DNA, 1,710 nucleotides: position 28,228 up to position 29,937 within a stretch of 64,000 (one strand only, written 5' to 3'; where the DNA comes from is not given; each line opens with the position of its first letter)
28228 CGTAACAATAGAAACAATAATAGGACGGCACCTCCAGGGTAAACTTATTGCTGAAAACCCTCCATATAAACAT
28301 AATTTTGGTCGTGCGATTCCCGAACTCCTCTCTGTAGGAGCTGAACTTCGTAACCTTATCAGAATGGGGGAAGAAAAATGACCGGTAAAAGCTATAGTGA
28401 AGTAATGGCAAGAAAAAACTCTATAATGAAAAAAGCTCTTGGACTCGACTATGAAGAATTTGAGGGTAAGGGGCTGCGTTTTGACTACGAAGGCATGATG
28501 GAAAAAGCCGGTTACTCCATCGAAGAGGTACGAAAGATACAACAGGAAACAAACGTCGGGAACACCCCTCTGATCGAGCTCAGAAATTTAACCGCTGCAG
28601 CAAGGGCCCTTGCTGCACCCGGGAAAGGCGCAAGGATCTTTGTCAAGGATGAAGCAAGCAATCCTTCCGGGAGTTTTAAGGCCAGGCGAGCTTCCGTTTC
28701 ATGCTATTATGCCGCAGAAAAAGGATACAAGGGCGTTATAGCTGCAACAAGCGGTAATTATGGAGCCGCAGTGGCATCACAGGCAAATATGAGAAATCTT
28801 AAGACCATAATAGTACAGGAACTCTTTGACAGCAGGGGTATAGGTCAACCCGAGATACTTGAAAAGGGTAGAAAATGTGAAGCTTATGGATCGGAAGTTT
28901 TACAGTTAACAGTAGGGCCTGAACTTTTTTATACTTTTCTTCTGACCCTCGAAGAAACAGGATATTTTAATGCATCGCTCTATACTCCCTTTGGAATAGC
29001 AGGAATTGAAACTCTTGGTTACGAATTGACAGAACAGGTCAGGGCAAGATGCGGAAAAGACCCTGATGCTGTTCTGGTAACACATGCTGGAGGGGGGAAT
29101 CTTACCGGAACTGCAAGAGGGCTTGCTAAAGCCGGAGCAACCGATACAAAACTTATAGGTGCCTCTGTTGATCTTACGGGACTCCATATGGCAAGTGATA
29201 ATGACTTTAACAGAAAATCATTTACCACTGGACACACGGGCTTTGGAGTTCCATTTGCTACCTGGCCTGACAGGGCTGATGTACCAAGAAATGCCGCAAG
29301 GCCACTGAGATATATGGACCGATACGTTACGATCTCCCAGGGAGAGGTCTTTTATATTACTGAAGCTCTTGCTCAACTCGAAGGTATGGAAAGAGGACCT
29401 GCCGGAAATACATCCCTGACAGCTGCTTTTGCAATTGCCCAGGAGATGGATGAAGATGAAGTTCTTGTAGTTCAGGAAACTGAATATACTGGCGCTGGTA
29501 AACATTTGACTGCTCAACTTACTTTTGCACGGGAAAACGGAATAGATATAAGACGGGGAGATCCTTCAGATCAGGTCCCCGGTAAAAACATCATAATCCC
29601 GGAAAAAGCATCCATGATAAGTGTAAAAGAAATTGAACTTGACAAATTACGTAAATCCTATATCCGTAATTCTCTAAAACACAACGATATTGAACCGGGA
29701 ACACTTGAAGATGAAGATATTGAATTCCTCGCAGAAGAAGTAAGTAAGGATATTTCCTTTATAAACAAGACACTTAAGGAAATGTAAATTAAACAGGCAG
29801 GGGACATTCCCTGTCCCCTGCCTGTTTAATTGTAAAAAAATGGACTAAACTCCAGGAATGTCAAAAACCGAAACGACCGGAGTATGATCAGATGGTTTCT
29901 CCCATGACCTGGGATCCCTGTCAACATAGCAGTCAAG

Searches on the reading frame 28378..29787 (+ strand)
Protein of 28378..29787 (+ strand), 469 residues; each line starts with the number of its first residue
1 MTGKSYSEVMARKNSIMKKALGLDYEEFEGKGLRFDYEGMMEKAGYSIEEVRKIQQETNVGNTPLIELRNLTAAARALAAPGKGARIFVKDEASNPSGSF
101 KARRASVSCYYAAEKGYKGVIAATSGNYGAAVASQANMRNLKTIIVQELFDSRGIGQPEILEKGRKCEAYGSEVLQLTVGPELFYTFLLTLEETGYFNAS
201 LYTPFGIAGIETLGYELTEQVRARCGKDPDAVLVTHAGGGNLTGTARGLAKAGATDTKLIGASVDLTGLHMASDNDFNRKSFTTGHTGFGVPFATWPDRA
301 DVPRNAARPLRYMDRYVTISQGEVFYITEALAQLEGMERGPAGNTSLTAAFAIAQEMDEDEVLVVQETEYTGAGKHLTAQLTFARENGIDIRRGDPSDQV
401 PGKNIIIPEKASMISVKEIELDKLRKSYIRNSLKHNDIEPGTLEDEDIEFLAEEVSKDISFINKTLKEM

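Call 4: search_protein_families(library=pfam, proteins=[window:28378-29787:+], max_evalue=0.00001)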
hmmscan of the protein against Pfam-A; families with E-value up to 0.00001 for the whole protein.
window:28378-29787:+ (469 aa): 1 family
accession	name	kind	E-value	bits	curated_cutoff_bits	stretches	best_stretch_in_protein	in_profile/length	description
PF00291.31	PALP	-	3.2e-46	158.5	35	1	58-365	3-292/295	Pyridoxal-phosphate dependent enzyme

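Call 7: search_protein_families(library=ncbifam, proteins=[window:28378-29787:+], max_evalue=1e-10)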
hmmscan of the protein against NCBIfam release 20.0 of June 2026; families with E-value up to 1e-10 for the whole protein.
window:28378-29787:+ (469 aa): 16 families
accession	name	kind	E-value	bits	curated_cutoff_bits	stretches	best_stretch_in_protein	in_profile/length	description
NF040741.1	ornith_OrtB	equivalog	1.3e-254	844.7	550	1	4-468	1-463/464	2-amino-4-oxopentanoate thiolase subunit OrtB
NF006050.0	PRK08197.1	equivalog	2.5e-19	69.3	303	1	61-250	79-252/406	threonine synthase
NF004996.0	PRK06381.1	equivalog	5.9e-16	58.4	266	1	53-262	6-205/319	threonine synthase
TIGR01136.1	cysKM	subfamily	1.3e-15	57.6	344.15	1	58-146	3-86/299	cysteine synthase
NF005292.0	PRK06815.1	equivalog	1.1e-14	54.2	371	1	82-262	33-202/320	threonine/serine dehydratase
TIGR01139.1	cysK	equivalog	4.3e-14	52.5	350.95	0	58-146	3-86/298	cysteine synthase A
NF004170.0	PRK05638.1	equivalog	5.7e-14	51.5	421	1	83-248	78-231/442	threonine synthase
NF008735.0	PRK11761.1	equivalog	8.1e-14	51.5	413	0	57-176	7-114/296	cysteine synthase CysM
TIGR00260.1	thrC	equivalog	2e-13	50.2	167.1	1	58-145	11-102/340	threonine synthase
TIGR01137.1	cysta_beta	equivalog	1.5e-12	46.9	510.25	0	58-146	7-91/457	cystathionine beta-synthase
NF007989.0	PRK10717.1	equivalog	2.4e-12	46.6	387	0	57-146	9-94/334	cysteine synthase A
NF009057.0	PRK12391.1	equivalog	2.8e-12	46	366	0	63-145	80-157/441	TrpB-like pyridoxal phosphate-dependent enzyme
TIGR01138.1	cysM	equivalog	1.4e-11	44.5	394.2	0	58-146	4-88/290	cysteine synthase B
NF005147.0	PRK06608.1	equivalog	4.2e-11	42.3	380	1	84-355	38-294/339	serine/threonine dehydratase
NF005680.0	PRK07476.1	equivalog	5.1e-11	42.1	413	0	59-265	20-207/326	hydroxyectoine utilization dehydratase EutB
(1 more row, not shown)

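Call 63: find_related_loci(query=A2, collection=metagenome_contigs, flank=10000)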
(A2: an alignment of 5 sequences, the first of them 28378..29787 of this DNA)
Query A2 (469 aa) in metagenome_contigs; peptide patterns used: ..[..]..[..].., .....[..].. (x = any residue, [..] = any of these).
598 stretches matched a pattern (row limit reached: there are more); 527 encode a relative of the query (tblastn E <= 1e-3); the best 80 are kept; 80 distinct loci.
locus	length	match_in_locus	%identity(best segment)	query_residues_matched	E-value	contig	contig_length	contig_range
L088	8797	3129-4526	83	1-466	0e+0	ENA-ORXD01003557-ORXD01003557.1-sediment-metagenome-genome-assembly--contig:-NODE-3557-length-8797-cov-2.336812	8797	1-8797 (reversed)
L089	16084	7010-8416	83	1-469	0e+0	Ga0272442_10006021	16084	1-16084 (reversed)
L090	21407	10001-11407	77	1-469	0e+0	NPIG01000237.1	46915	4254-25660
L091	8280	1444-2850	78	1-469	0e+0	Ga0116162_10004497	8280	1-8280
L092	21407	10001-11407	77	1-469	0e+0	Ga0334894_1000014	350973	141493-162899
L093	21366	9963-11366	76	1-468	0e+0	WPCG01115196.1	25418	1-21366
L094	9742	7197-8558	78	5-457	0e+0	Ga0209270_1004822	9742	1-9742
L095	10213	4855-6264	76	1-469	0e+0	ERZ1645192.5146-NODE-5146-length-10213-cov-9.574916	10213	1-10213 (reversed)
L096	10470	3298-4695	74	1-468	0e+0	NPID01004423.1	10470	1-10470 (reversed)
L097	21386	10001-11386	73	5-469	0e+0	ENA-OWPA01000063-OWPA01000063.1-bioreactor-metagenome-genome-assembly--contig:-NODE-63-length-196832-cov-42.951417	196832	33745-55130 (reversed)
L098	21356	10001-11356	77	5-455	0e+0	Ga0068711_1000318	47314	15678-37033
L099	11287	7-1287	79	32-457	0e+0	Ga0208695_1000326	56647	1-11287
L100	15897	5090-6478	71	5-469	0e+0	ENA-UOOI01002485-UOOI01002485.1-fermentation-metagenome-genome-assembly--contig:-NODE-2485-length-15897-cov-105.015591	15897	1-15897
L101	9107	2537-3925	71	5-469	0e+0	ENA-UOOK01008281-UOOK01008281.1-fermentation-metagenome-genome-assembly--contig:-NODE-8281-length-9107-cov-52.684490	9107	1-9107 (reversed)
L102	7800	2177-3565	70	5-469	0e+0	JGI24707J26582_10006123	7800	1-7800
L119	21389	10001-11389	69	5-469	0e+0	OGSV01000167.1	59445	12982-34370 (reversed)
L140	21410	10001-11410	68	1-469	0e+0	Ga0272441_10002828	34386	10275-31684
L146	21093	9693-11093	67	1-469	0e+0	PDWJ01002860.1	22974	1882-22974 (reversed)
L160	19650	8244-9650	69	1-469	0e+0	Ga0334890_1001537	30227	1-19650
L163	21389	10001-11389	66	5-469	0e+0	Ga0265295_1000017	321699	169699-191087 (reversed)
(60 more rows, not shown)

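Call 69: search_protein_families(library=ncbifam, proteins=[L119:8449-9498:+, L163:11420-11785:+, L146:13711-15078:+, L119:11784-14000:+, L140:17327-18739:+, L101:7905-8972:+, L093:13708-15099:+, L093:12506-13711:+, L093:16304-18469:+, L093:18485-20302:+], max_evalue=1e-10)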
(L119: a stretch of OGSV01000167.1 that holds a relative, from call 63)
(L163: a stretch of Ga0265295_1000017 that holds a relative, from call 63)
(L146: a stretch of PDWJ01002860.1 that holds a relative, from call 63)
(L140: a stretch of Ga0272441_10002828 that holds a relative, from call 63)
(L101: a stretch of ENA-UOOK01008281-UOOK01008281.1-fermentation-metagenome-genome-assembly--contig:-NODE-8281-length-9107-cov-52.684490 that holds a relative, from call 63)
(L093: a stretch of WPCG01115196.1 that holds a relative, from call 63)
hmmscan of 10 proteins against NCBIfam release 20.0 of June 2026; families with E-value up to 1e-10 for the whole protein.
L119:8449-9498:+ (349 aa): 1 family
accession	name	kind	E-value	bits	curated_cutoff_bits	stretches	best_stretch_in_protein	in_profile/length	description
NF040740.1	ornith_Ord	equivalog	5.9e-158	525.6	400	1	6-341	1-335/335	2,4-diaminopentanoate dehydrogenase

L163:11420-11785:+ (121 aa): 0 families

L146:13711-15078:+ (455 aa): 3 families
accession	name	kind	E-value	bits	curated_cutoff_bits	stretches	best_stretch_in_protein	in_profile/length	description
NF040744.1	ornith_Or-4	equivalog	6.4e-211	700.7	600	1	3-453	1-447/448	GlmL-related ornithine degradation protein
NF040745.1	accessory_GlmL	equivalog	1.7e-114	383.2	475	1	6-453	2-457/459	methylaspartate mutase accessory protein GlmL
TIGR01319.1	glmL_fam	subfamily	9e-82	275.4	204.05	1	42-452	31-454/456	GlmL family protein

L119:11784-14000:+ (738 aa): 4 families
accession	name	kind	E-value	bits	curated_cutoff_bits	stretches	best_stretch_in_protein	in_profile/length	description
NF040743.1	ornith_mutase_E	equivalog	0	1415.7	800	1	3-734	1-729/730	D-ornithine 4,5-aminomutase subunit OraE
NF052385.1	Lys_5_6_beta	equivalog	2.1e-44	152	280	1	505-730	2-236/241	lysine 5,6-aminomutase subunit beta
NF052384.1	Lys_5_6_mutase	equivalog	1.7e-42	145.7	600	1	63-445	138-508/511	lysine 5,6-aminomutase subunit alpha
NF002612.0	PRK02261.1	equivalog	3.8e-11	42.7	110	1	600-700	3-95/148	methylaspartate mutase subunit S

L140:17327-18739:+ (470 aa): 25 families
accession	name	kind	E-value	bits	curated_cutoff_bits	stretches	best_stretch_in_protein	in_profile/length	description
NF041552.1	TF_PrdR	equivalog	3.2e-90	303.1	795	1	95-459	215-575/577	sigma-54 dependent transcriptional regulator PrdR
NF003451.0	PRK05022.1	equivalog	5.7e-74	249.7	476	1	146-463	189-511/512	nitric oxide reductase transcriptional regulator NorR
NF038308.1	RNA_repair_RtcR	equivalog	5.6e-71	240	650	1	133-460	167-516/530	RNA repair transcriptional activator RtcR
NF008469.0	PRK11361.1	equivalog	1.8e-69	234.7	714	1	139-463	136-457/461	acetoacetate metabolism transcriptional regulator AtoC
NF011958.0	PRK15429.1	equivalog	3.2e-67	227.7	830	1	135-465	368-689/692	formate hydrogenlyase transcriptional activator FlhA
TIGR01817.1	nifA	equivalog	2e-65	221.6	528.85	1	114-396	162-446/534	nif-specific transcriptional activator NifA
TIGR02915.1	PEP_resp_reg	equivalog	2.4e-65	221.1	502.6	1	143-462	136-444/445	PEP-CTERM-box response regulator transcription factor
TIGR01818.1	ntrC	equivalog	6.5e-65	219.7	558.6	1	156-459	144-462/463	nitrogen regulation protein NR(I)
NF041906.1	V4R_TF_MobR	exception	2.1e-64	218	999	1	166-459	252-543/544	phenol degradation transcriptional regulator MobR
NF011695.0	PRK15115.1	equivalog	1e-62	212.3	763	1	134-461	123-437/445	two-component system response regulator GlrR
NF050807.1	TransRegFlbDCaul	equivalog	2.2e-62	211.4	750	1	124-459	101-437/454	sigma-54-dependent transcriptional regulator FlbD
NF007689.0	PRK10365.1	equivalog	5.2e-58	196.9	760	1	152-457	145-439/441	sigma-54-dependent response regulator transcription factor ZraR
NF041946.1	LuxO_transreg_Vib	equivalog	1.6e-56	192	800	1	152-454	139-454/463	quorum-sensing sigma-54 dependent transcriptional regulator LuxO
NF051870.1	NAssimRespRegNtrX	equivalog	6.3e-56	190.1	600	1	139-460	131-450/452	nitrogen assimilation response regulator NtrX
TIGR02329.1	propionate_PrpR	equivalog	1.4e-55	188.9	499.2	1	135-458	201-525/526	propionate catabolism operon regulatory protein PrpR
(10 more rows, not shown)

L101:7905-8972:+ (355 aa): 1 family
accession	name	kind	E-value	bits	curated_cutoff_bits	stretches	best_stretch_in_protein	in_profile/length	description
NF040742.1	racem_Orr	exception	4e-154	512.9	480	1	2-351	1-350/351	ornithine racemase Orr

L093:13708-15099:+ (463 aa): 1 family
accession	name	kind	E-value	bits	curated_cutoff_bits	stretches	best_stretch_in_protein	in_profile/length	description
NF008611.1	PRK11588.1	equivalog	1.7e-109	366.8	500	1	7-460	1-491/492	putative basic amino acid antiporter YfcC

L093:12506-13711:+ (401 aa): 41 families (the best 25 are shown)
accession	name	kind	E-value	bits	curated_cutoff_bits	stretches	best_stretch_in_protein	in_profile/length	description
TIGR01910.1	DapE-ArgE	subfamily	9.7e-75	252.1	217.6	1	15-384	2-373/373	ArgE/DapE family deacylase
NF009555.0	PRK13004.1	equivalog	7e-58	196.4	321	1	9-393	13-396/399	YgeY family selenium metabolism-linked hydrolase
TIGR01892.1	AcOrn-deacetyl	equivalog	4.4e-57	193.8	297.7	1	16-381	2-357/365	acetylornithine deacetylase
NF005710.0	PRK07522.1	subfamily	5.7e-54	183.8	412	1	12-389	9-385/391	acetylornithine deacetylase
NF006365.0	PRK08588.1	subfamily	1.6e-53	182.4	289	1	8-392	4-380/383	succinyl-diaminopimelate desuccinylase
NF006400.0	PRK08651.1-3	equivalog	2.6e-50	171.4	374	1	70-392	80-406/410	succinyl-diaminopimelate desuccinylase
NF005373.0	PRK06915.1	equivalog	6.3e-49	167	428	1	60-394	80-419/422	peptidase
NF006399.0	PRK08651.1-2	equivalog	2.4e-48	165.1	381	1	10-220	3-217/405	succinyl-diaminopimelate desuccinylase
TIGR03526.1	selenium_YgeY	hypoth_equivalog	1.1e-44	152.9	321.5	1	9-390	11-391/395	YgeY family selenium metabolism-linked hydrolase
NF003474.0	PRK05111.1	equivalog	5.3e-44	150.6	460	1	39-393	38-381/383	acetylornithine deacetylase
NF009558.0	PRK13013.1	equivalog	4.8e-43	147.4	428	1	59-385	72-416/429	acetylornithine deacetylase/succinyl-diaminopimelate desuccinylase family protein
NF005306.0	PRK06837.1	subfamily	2.9e-42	145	376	1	60-393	83-422/427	ArgE/DapE family deacylase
TIGR01900.1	dapE-gram_pos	equivalog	4.2e-40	137.7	304.2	1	11-385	3-346/351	succinyl-diaminopimelate desuccinylase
NF006402.0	PRK08651.1-5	equivalog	1.9e-39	135.7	369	1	59-383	43-358/369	succinyl-diaminopimelate desuccinylase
NF010589.0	PRK13983.1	equivalog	2.7e-39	135.3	333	1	10-390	13-407/409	M20 family metallo-hydrolase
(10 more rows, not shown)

L093:16304-18469:+ (721 aa): 0 families

L093:18485-20302:+ (605 aa): 6 families
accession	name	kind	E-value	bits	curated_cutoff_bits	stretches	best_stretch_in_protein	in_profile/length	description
TIGR02037.1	degP_htrA_DO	subfamily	4.7e-21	75.2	416.2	1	202-251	174-223/434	Do family serine endopeptidase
NF038194.1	AlgK_TPR_lipo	equivalog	4.9e-18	65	700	1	466-600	303-436/448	alginate biosynthesis TPR repeat lipoprotein AlgK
NF033740.0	MarP_fam_protase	equivalog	8.2e-18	64.6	250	1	56-225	193-350/390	MarP family serine protease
NF040960.1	MamE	equivalog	2.5e-13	49.5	800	1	72-301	122-338/659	magnetosome formation protease MamE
NF033786.1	phenyl_MerG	equivalog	2.8e-13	50.3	350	0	300-365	51-116/217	phenylmercury resistance protein MerG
NF041521.1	HhoA_HhoB_HtrA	equivalog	9.7e-12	44.8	450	0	202-228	173-199/335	HhoA/HhoB/HtrA family serine endopeptidase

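Call 75: search_protein_families(library=ncbifam, proteins=[L160:6720-7754:+, L160:5342-6631:+, L160:4341-5303:+, L160:3312-4256:+, L160:2059-3315:+, L160:1299-2114:+, L160:14403-16232:+, L160:14987-16345:+, L160:16693-17805:+, L160:17648-19630:-], max_evalue=1e-8)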
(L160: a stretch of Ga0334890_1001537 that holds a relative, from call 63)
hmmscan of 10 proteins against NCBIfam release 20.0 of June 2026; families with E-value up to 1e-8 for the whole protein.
L160:6720-7754:+ (344 aa): 1 family
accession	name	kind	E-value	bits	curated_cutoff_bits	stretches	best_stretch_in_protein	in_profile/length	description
NF040740.1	ornith_Ord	equivalog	4.6e-143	476.7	400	1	4-333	1-332/335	2,4-diaminopentanoate dehydrogenase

L160:5342-6631:+ (429 aa): 9 families
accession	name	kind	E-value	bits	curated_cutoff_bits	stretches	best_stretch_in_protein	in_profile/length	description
TIGR00492.1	alr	equivalog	2.1e-96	323.1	168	1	57-427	3-369/369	alanine racemase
NF033131.1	vanT-G-Cterm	exception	8.7e-88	294.6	460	1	59-425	5-368/368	serine racemase VanT catalytic subunit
NF008897.0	PRK11930.1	equivalog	6.7e-83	279.1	804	1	57-428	460-822/822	bifunctional UDP-N-acetylmuramoyl-tripeptide:D-alanyl-D-alanine ligase/alanine racemase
NF033132.1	vanT-CELN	equivalog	2.6e-52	178.2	900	1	84-391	363-670/697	membrane-bound serine racemase VanT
NF009879.0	PRK13340.1-4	subfamily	7.8e-52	176.5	434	1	58-426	43-405/406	alanine racemase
NF033133.1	vanT-L-cat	exception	6.8e-43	147.3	750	1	69-390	20-337/366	serine racemase VanT-L catalytic subunit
NF002970.2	PRK03646.1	exception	5.5e-40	137.5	600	1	55-422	3-352/356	catabolic alanine racemase DadX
NF000792.0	PRK00053.2-3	equivalog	9.9e-37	126.9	384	1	61-420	8-353/360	alanine racemase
NF000791.0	PRK00053.2-2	equivalog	1.5e-31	109.8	218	1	80-382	21-309/340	alanine racemase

L160:4341-5303:+ (320 aa): 13 families
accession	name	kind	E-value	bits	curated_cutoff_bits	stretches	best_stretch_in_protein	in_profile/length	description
TIGR01136.1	cysKM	subfamily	6.1e-81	272.1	344.15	1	12-319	4-299/299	cysteine synthase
NF007989.0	PRK10717.1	equivalog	5.6e-80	268.9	387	1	7-317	6-316/334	cysteine synthase A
TIGR01139.1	cysK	equivalog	1.7e-78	263.9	350.95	1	12-319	4-298/298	cysteine synthase A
TIGR01137.1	cysta_beta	equivalog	2.4e-64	217.7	510.25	1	7-316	3-308/457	cystathionine beta-synthase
NF008735.0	PRK11761.1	equivalog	4.3e-62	210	413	1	8-319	5-294/296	cysteine synthase CysM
TIGR01138.1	cysM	equivalog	2.5e-58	197.9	394.2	1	10-319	3-290/290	cysteine synthase B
TIGR03945.1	PLP_SbnA_fam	equivalog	4.5e-55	186.9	349.95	1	12-316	4-297/304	2,3-diaminopropionate biosynthesis protein SbnA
NF053679.1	CysteaSynCapA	equivalog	5.8e-55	186.4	600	1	6-315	7-316/329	cysteate synthase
NF052478.1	CystDsulMYC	equivalog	4.2e-16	59.2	600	1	24-316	27-323/354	L-cysteine desulfhydrase Cds1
NF004996.0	PRK06381.1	equivalog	2.4e-11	43.2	266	1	14-122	14-117/319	threonine synthase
NF006050.0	PRK08197.1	equivalog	1.8e-10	40.1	303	0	14-121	79-181/406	threonine synthase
NF005292.0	PRK06815.1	equivalog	5.8e-10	38.7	371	0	11-308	17-305/320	threonine/serine dehydratase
TIGR01127.1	ilvA_1Cterm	equivalog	6.7e-09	35.2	378.75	1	32-217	15-183/380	threonine ammonia-lyase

L160:3312-4256:+ (314 aa): 4 families
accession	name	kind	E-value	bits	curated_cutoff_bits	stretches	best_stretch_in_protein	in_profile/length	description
NF043036.1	ErythonDh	equivalog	2.4e-26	92.7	325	1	49-304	57-314/321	D-erythronate dehydrogenase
TIGR02197.1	heptose_epim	equivalog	2.3e-12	46.7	274.6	1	4-228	1-233/316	ADP-glyceromanno-heptose 6-epimerase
TIGR01179.1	galE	equivalog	3.4e-12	45.8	262.3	1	4-166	2-171/332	UDP-glucose 4-epimerase GalE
TIGR01214.1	rmlD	equivalog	2.5e-09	36.6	224.05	1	3-152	1-135/285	dTDP-4-dehydrorhamnose reductase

L160:2059-3315:+ (418 aa): 11 families
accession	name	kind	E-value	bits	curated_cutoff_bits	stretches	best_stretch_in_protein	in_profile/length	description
TIGR01825.1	gly_Cac_T_rel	subfamily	2.5e-163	543.2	535.4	1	31-417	1-385/385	BioF/Kbl family PLP-dependent acyltransferase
NF005394.0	PRK06939.1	equivalog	3.5e-148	493.6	460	1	28-417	6-397/397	glycine C-acetyltransferase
TIGR00858.1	bioF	equivalog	5.6e-123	410.3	426.45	1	47-407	5-364/365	8-amino-7-oxononanoate synthase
TIGR01822.1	2am3keto_CoA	equivalog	1.9e-115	385.9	493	1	29-417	3-393/393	glycine C-acetyltransferase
NF047600.1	SerpalmtaseCFB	equivalog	2.9e-106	355.5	640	1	34-415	14-393/395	serine palmitoyltransferase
NF047599.1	SerpalmtaseBetaP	equivalog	4.7e-91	305.4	500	1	33-415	15-394/394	serine palmitoyltransferase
TIGR01821.1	5aminolev_synth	equivalog_domain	2.9e-84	283.3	338.55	1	30-416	6-399/402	5-aminolevulinate synthase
NF047603.1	SerpalmtaseAlphaP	equivalog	4.4e-73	246.2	670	1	48-417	32-399/399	serine palmitoyltransferase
NF005526.0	PRK07179.1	equivalog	9.2e-54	182.5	428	1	63-405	54-390/407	alpha-hydroxyketone-type quorum-sensing autoinducer synthase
NF005697.0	PRK07505.1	subfamily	4.3e-48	163.9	342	1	48-410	33-398/405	hypothetical protein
NF004608.1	PRK05937.1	equivalog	5.8e-33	114.2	399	1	68-382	7-321/366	8-amino-7-oxononanoate synthase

L160:1299-2114:+ (271 aa): 0 families

L160:14403-16232:+ (609 aa): 0 families

L160:14987-16345:+ (452 aa): 0 families

L160:16693-17805:+ (370 aa): 0 families

L160:17648-19630:- (660 aa): 2 families
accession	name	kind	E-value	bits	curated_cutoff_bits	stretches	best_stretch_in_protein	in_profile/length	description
TIGR03436.1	acidobact_VWFA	subfamily_domain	1.6e-17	64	81.25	1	184-365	67-284/324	VWA domain-containing protein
NF047508.1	VWA_BatA_Lepto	exception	7.1e-09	35.1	380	0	236-360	147-270/315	VWA domain-containing protein BatA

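Call 78: find_homologous_proteins(query=L096:5114-7309:+, max_evalue=1e-100)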
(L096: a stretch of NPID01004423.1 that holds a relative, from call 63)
Query L096:5114-7309:+ (731 aa): 5937 proteins with E <= 1e-100 among 8000 candidates; the best 120 are listed.
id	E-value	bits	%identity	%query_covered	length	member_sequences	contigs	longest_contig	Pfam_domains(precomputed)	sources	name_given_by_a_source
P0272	0.0e+0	1651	100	100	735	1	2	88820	PF09043.18,PF16554.11,PF02310.25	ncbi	-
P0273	0.0e+0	1586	95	100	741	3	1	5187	PF09043.18,PF16554.11,PF02310.25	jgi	jgi:D-ornithine 4,5-aminomutase subunit beta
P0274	0.0e+0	1318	78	100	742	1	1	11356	PF09043.18,PF16554.11,PF02310.25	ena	-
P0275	0.0e+0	1317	78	100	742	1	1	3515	PF09043.18,PF16554.11,PF02310.25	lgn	-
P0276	0.0e+0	1315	79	99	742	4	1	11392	PF09043.18,PF16554.11,PF02310.25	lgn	-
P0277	0.0e+0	1315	78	100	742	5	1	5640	PF09043.18,PF16554.11,PF02310.25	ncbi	ncbi:MAG: D-ornithine 4,5-aminomutase subunit OraE [Spirochaetota bacterium]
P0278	0.0e+0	1301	77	100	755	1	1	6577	PF09043.18,PF16554.11,PF02310.25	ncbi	-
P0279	0.0e+0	1301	77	100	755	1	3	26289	PF09043.18,PF16554.11,PF02310.25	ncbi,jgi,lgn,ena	-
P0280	0.0e+0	1300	77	100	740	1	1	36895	PF09043.18,PF16554.11,PF02310.25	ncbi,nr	ncbi:MAG: D-ornithine 4,5-aminomutase subunit OraE [Spirochaetaceae bacterium]|nr:D-ornithine 4,5-am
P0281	0.0e+0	1298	78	100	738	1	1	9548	PF09043.18,PF16554.11,PF02310.25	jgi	jgi:D-ornithine 4,5-aminomutase subunit beta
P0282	0.0e+0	1297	78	100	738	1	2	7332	PF09043.18,PF16554.11,PF02310.25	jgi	jgi:D-ornithine 4,5-aminomutase subunit beta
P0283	0.0e+0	1295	77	100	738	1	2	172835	PF09043.18,PF16554.11,PF02310.25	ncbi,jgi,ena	-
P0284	0.0e+0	1294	78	100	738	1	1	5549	PF09043.18,PF16554.11,PF02310.25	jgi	-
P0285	0.0e+0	1290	76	100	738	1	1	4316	PF09043.18,PF16554.11,PF02310.25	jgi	-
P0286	0.0e+0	1289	77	100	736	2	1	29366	PF09043.18,PF16554.11,PF02310.25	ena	-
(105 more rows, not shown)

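Call 79: find_encoding_contigs(protein=P0272, flank=10000, max_places=2)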
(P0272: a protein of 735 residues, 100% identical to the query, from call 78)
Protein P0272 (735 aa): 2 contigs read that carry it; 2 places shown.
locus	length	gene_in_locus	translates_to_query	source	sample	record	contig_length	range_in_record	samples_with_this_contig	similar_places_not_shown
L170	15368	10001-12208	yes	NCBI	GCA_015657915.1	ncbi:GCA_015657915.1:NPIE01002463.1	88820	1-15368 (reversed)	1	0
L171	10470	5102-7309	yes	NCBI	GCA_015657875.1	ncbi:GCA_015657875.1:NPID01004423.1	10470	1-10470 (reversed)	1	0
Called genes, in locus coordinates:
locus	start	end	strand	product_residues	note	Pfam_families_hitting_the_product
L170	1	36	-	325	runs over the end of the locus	PF07719:TPR_2 (faint), PF13174:TPR_6 (faint), PF13432:TPR_16 (weak), PF14559:TPR_19 (faint), PF00515:TPR_1 (weak)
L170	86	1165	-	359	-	-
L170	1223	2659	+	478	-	PF04851:ResIII, PF00270:DEAD, PF00271:Helicase_C, PF03880:DbpA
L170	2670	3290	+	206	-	PF03942:DTW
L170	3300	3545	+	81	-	PF02604:PhdYeFM_antitox, PF10047:DUF2281 (faint)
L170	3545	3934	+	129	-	PF01850:PIN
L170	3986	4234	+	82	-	PF00076:RRM_1, PF16842:RRM_occluded (weak)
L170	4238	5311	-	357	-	-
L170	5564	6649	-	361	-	PF01544:CorA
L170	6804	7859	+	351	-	PF19328:DAP_DH_C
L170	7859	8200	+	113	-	PF22010:OrtA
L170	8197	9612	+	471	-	PF00291:PALP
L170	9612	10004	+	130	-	PF16552:OAM_alpha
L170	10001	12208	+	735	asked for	PF09043:Lys-AminoMut_A, PF16554:OAM_dimer, PF02310:B12-binding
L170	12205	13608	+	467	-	PF13941:MutL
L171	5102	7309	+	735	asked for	PF09043:Lys-AminoMut_A, PF16554:OAM_dimer, PF02310:B12-binding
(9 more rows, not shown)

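Call 92: find_homologous_proteins(query=L160:6720-7754:+, max_evalue=1e-60)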
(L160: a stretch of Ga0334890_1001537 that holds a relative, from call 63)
Query L160:6720-7754:+ (344 aa): 3006 proteins with E <= 1e-60 among 8000 candidates; the best 120 are listed.
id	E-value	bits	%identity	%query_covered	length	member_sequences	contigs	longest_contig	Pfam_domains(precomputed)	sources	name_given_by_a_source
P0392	3.9e-220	748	100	100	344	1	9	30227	PF01113.27,PF19328.5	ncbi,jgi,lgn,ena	jgi:4-hydroxy-tetrahydrodipicolinate reductase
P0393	2.0e-182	624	84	100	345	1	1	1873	PF01113.27,PF01408.29,PF19328.5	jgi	jgi:4-hydroxy-tetrahydrodipicolinate reductase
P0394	8.1e-171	586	79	100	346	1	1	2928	PF01113.27,PF19328.5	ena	-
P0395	3.0e-170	584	80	100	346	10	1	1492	PF19328.5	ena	-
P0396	8.2e-168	576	78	99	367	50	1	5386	PF19328.5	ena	-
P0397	5.1e-167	573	77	99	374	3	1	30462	PF19328.5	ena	-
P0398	1.2e-164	565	79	96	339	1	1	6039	PF19328.5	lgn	-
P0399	4.5e-143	494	65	100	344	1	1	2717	PF19328.5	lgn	-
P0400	1.1e-142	493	65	100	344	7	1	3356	PF01113.27,PF19328.5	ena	-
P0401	3.1e-142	492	66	100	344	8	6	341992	PF19328.5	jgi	jgi:hypothetical protein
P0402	8.4e-142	490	67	100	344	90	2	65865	PF01113.27,PF19328.5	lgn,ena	-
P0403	1.4e-141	490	67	100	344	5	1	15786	PF01113.27,PF19328.5,PF01118.31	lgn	-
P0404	2.8e-141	489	65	100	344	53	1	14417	PF01113.27,PF19328.5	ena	-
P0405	4.3e-139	481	65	100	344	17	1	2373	PF01113.27,PF19328.5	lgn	-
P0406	4.6e-138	478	66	100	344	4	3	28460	PF01113.27,PF19328.5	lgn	-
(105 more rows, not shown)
